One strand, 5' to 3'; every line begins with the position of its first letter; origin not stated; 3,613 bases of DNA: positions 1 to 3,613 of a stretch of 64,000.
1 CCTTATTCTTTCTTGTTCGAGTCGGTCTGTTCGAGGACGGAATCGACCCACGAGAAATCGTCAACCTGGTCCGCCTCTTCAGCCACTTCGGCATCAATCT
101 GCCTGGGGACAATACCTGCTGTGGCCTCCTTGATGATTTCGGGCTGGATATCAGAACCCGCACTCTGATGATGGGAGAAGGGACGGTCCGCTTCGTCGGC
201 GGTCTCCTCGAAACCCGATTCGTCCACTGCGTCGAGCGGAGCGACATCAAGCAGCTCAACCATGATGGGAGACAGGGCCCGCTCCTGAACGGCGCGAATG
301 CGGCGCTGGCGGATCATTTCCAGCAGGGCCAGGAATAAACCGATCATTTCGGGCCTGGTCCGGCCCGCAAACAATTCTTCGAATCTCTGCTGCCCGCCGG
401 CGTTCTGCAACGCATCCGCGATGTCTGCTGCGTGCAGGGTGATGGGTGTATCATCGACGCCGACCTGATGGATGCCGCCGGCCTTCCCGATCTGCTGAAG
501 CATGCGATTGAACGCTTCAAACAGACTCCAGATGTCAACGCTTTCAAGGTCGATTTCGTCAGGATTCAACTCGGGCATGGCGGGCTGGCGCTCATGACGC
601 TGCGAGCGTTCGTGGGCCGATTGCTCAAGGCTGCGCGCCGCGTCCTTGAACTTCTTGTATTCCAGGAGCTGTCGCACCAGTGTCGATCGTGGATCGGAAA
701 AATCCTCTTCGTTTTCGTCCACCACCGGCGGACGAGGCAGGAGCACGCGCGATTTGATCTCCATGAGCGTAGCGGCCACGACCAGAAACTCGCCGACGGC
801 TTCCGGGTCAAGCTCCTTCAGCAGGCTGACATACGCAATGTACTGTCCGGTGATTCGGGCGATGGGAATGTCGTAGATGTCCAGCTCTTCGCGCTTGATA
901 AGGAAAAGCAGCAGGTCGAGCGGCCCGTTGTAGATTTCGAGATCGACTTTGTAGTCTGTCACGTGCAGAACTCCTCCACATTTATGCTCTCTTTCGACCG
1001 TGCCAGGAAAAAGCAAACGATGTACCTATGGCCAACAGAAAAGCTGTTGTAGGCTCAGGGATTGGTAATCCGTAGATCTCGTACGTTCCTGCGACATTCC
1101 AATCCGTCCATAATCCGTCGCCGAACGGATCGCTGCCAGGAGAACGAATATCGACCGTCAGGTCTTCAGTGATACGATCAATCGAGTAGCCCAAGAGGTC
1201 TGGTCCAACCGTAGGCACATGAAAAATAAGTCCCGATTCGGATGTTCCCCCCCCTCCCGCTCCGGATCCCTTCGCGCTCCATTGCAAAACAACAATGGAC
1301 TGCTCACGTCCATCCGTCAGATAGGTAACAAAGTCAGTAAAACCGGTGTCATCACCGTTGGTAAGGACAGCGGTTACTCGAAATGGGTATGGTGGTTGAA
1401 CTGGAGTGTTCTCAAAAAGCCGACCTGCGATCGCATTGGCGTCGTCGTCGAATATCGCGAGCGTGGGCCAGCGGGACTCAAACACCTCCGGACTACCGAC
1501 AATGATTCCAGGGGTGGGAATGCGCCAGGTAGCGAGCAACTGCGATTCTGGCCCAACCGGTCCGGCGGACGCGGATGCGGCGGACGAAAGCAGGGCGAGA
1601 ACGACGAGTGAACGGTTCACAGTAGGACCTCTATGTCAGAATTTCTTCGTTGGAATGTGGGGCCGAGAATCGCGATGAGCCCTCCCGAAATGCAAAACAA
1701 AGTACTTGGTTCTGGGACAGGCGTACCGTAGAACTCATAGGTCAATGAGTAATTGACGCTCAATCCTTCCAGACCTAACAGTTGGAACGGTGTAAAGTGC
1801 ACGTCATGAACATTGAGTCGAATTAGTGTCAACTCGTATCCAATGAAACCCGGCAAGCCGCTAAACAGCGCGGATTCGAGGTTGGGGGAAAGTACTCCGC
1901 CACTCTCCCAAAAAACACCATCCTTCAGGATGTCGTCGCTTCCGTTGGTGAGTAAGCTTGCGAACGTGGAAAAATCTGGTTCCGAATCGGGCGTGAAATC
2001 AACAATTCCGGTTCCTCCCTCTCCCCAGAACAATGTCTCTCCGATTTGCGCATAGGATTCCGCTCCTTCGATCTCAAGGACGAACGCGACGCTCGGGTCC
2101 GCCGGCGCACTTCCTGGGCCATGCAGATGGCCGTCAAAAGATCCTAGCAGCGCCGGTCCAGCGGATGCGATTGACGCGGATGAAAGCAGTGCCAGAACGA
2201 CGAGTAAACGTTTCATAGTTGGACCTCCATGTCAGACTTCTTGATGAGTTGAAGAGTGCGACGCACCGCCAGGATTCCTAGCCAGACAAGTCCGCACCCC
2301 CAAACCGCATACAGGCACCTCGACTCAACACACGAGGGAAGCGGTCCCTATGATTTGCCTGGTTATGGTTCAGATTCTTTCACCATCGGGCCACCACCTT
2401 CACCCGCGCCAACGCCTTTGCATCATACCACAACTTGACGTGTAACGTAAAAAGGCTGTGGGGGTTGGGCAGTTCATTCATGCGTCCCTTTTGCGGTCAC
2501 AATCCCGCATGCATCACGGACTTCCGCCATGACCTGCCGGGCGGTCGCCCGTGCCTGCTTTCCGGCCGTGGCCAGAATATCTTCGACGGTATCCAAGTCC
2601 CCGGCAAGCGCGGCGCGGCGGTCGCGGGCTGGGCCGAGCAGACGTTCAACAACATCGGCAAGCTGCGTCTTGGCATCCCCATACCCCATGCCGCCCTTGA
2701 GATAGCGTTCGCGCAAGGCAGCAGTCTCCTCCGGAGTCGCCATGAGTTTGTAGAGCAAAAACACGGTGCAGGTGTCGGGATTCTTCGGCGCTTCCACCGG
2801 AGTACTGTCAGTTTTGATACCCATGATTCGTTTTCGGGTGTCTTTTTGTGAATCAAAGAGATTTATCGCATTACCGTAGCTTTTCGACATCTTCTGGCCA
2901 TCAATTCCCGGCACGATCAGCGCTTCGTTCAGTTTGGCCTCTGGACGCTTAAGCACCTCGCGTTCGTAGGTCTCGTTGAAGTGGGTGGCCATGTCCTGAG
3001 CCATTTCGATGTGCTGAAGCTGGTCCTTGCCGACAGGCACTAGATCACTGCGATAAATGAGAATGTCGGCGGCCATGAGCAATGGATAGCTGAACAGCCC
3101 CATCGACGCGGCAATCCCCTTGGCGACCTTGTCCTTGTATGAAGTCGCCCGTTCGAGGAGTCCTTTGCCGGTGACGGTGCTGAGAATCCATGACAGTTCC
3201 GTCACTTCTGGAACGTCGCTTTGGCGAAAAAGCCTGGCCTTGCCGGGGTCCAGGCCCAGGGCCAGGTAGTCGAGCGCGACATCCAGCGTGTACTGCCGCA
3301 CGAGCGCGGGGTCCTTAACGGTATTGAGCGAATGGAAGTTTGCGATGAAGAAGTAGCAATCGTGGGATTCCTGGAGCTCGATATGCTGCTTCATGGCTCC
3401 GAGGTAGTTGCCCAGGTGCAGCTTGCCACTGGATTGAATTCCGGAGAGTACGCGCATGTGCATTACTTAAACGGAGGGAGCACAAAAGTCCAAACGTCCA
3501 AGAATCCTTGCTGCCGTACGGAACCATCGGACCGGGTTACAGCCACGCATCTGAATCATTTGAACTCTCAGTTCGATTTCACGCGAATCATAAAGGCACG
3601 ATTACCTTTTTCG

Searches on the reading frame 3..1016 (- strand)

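Call 22: search_protein_families(library=pfam, proteins=[window:3-1016:-], max_evalue=0.001)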
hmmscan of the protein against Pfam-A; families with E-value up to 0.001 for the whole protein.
window:3-1016:- (337 aa): 1 family
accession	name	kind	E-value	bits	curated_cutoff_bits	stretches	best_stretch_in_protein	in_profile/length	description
PF02616.19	SMC_ScpA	-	6.7e-34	118.3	24.6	1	39-255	1-231/232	Segregation and condensation protein ScpA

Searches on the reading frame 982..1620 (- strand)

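Call 22: search_protein_families(library=pfam, proteins=[window:982-1620:-], max_evalue=0.001)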
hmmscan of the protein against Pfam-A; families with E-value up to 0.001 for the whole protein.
window:982-1620:- (212 aa): 1 family
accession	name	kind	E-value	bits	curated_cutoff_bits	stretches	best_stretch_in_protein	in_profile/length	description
PF07589.16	PEP-CTERM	-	0.00078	19.9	20.7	0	186-210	1-24/24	PEP-CTERM motif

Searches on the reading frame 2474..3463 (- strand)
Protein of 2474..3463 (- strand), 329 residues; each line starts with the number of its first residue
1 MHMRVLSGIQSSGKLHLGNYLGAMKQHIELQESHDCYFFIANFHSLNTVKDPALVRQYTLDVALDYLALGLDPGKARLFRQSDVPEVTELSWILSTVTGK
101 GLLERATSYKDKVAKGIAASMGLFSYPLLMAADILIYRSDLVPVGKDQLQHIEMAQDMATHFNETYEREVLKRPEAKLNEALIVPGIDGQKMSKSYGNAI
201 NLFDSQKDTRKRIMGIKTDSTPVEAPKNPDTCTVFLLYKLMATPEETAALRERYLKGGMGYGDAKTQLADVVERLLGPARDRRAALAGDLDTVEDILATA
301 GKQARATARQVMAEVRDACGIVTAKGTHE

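Call 22: search_protein_families(library=pfam, proteins=[window:2474-3463:-], max_evalue=0.001)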
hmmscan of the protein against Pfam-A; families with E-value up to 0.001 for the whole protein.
window:2474-3463:- (329 aa): 1 family
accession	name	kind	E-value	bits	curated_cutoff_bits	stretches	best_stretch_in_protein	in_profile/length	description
PF00579.31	tRNA-synt_1b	-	1.2e-61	209.1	21.1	1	2-276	5-291/292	tRNA synthetases class I (W and Y)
